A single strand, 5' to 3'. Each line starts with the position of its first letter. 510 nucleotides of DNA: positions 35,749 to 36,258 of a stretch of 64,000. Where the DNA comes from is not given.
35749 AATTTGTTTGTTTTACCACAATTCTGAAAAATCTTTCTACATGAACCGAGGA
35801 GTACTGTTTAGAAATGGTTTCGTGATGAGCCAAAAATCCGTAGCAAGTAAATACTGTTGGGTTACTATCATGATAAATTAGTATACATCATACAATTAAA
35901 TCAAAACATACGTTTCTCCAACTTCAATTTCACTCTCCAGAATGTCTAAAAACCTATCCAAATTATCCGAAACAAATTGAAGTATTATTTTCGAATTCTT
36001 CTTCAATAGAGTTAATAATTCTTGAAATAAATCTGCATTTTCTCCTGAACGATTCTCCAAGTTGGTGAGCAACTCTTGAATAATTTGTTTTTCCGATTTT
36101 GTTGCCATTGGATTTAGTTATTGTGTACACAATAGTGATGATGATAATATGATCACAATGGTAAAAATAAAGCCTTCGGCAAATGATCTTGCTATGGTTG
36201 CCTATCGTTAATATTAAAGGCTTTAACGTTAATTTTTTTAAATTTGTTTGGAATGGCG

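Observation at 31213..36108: Large RIF1-like gene recognised by C-terminal SILK + RVxF PP1-docking motifs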

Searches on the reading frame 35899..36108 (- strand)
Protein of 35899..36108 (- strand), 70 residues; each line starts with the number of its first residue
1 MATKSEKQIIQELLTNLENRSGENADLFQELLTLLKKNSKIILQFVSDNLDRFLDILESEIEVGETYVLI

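Call 44: find_encoding_contigs(protein=window:35899-36108:-, flank=6000, max_places=4)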
Protein seq(70 aa) (70 aa): 2 contigs read that carry it; 2 places shown.
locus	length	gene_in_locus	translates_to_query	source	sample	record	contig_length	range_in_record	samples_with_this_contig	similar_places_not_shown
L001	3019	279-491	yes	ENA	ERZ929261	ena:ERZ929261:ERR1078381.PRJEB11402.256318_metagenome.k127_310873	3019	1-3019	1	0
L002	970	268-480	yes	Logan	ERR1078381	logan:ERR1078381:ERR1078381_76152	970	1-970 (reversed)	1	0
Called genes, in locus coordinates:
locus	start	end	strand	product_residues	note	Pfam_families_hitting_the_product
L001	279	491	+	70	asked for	-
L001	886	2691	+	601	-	-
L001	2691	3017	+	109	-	?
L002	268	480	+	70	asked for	-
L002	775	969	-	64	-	?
